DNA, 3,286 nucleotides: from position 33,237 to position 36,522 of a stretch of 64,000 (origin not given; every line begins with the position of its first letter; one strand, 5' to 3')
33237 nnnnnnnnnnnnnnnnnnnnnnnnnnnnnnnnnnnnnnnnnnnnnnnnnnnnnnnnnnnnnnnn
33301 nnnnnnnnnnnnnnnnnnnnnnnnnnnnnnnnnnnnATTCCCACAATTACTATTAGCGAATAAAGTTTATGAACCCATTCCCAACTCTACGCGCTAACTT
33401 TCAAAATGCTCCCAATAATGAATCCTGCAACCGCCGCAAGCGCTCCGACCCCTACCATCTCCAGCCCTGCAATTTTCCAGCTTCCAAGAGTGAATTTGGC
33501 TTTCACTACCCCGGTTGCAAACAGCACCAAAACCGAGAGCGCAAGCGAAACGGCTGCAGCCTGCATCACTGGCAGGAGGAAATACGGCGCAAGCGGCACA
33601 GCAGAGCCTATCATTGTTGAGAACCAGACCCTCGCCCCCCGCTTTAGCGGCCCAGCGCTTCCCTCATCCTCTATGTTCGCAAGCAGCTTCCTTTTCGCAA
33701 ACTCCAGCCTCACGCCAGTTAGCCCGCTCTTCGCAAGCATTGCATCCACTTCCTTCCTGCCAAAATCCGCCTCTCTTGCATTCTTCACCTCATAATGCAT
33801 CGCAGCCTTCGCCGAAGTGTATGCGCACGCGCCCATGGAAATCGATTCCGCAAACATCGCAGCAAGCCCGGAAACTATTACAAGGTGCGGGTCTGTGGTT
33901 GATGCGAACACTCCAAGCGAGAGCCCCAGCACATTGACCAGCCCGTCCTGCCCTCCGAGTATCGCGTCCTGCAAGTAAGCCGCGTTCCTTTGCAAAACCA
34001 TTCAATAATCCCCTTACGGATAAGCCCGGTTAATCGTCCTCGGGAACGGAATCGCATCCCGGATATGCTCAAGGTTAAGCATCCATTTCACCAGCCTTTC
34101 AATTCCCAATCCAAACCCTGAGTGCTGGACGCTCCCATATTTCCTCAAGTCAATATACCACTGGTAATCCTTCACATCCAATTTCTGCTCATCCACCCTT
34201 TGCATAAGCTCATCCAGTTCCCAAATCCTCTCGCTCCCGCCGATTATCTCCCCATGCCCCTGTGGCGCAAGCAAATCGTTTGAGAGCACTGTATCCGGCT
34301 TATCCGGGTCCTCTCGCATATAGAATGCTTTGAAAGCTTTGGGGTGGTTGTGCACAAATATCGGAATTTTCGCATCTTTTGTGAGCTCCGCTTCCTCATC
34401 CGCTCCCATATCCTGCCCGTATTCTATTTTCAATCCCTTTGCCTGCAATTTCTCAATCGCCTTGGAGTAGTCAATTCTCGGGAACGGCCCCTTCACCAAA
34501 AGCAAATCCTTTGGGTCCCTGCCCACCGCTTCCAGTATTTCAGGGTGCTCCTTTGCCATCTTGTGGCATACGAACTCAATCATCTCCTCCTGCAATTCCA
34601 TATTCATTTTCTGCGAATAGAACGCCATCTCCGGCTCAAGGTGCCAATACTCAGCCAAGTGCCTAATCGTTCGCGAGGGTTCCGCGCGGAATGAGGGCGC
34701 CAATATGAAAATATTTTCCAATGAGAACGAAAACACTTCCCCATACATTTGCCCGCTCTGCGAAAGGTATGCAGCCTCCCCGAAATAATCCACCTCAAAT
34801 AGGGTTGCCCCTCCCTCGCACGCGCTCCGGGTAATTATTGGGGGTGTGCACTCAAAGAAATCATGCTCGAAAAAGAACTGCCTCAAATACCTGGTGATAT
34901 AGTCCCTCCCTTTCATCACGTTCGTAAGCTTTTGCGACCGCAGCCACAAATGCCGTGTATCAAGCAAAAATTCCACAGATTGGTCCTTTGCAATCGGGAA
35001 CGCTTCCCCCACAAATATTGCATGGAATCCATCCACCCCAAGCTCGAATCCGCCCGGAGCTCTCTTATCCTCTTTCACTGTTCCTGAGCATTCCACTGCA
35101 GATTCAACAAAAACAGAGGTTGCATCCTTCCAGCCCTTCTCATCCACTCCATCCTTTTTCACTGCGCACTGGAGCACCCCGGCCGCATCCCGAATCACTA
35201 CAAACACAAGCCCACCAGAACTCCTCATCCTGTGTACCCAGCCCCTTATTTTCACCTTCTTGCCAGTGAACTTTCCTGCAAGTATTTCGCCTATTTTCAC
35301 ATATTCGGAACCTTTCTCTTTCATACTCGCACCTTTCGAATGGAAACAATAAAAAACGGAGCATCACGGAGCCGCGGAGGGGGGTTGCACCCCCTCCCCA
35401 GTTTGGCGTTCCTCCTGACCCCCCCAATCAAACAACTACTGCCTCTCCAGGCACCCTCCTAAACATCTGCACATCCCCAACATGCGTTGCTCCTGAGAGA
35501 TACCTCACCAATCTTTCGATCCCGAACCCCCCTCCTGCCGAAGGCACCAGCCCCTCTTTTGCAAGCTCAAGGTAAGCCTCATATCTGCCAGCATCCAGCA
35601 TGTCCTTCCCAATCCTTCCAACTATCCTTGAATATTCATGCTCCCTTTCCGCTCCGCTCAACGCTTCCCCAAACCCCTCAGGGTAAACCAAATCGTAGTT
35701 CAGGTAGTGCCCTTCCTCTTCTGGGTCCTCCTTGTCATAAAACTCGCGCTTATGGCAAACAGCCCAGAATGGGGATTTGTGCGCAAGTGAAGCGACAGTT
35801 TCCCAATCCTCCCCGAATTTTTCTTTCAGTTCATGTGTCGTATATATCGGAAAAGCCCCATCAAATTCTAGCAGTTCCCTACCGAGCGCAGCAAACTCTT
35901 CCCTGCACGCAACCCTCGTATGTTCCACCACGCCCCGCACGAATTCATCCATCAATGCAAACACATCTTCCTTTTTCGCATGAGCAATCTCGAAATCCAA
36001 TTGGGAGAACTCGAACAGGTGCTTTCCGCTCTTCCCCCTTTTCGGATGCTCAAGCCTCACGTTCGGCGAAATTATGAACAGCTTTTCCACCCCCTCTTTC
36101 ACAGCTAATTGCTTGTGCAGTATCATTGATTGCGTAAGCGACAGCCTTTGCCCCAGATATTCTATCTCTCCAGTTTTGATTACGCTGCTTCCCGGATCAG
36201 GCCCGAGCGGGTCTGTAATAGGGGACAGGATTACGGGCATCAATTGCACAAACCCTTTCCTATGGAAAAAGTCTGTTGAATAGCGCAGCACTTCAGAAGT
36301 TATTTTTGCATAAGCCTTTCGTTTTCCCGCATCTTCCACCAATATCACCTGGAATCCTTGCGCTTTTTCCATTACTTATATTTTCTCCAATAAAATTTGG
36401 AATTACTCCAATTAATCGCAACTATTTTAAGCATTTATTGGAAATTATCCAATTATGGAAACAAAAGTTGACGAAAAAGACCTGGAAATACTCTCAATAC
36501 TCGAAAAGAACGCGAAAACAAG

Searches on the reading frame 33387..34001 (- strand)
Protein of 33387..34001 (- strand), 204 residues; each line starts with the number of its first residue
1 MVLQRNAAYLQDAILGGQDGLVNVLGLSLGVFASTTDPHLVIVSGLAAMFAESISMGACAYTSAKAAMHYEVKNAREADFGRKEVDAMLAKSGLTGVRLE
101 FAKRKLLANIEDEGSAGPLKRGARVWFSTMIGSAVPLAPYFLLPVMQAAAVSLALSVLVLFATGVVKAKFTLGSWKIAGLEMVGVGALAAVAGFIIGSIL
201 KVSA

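Call 24: search_protein_families(library=pfam, proteins=[window:33387-34001:-], max_evalue=0.001)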
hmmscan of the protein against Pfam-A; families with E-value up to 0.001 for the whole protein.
window:33387-34001:- (204 aa): 1 family
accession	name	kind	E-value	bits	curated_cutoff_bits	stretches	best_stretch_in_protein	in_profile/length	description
PF01988.24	VIT1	-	6.7e-33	114.7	28.1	1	10-198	1-214/214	VIT family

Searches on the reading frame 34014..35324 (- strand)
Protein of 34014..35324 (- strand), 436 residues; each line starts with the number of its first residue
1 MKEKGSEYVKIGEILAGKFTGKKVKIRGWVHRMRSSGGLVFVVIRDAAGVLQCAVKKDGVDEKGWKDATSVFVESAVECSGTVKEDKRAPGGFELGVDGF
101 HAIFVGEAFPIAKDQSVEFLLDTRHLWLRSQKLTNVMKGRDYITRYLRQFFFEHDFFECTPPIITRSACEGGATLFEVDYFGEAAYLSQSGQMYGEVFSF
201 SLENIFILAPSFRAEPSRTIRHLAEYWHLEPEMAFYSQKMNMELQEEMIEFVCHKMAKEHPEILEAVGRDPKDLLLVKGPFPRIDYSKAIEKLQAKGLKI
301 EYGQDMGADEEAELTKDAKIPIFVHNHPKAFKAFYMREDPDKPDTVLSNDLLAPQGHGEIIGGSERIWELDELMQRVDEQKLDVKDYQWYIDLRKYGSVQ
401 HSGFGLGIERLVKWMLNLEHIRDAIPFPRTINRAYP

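Call 24: search_protein_families(library=pfam, proteins=[window:34014-35324:-], max_evalue=0.001)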
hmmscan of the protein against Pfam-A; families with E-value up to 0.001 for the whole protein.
window:34014-35324:- (436 aa): 2 families
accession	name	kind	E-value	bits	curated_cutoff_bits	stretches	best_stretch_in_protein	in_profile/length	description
PF00152.25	tRNA-synt_2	-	5.6e-71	239.6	25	1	118-430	3-307/308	tRNA synthetases class II (D, K and N)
PF01336.31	tRNA_anti-codon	-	2.1e-12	47.2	27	1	24-98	1-70/75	OB-fold nucleic acid binding domain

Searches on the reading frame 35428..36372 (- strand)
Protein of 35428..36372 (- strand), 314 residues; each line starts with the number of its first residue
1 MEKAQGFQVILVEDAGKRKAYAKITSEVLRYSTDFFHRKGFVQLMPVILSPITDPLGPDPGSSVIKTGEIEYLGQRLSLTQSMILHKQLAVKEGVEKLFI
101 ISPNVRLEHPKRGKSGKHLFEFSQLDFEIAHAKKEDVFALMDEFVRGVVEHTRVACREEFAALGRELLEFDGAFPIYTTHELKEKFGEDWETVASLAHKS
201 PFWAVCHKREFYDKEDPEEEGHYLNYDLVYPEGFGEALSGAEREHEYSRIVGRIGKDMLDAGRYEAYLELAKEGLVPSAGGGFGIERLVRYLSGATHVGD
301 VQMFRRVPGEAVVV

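Call 24: search_protein_families(library=pfam, proteins=[window:35428-36372:-], max_evalue=0.001)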
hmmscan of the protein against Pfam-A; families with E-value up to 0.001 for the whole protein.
window:35428-36372:- (314 aa): 1 family
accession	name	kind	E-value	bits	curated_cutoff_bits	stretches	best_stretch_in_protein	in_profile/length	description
PF00152.25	tRNA-synt_2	-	1.6e-35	123.1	25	1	18-305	18-305/308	tRNA synthetases class II (D, K and N)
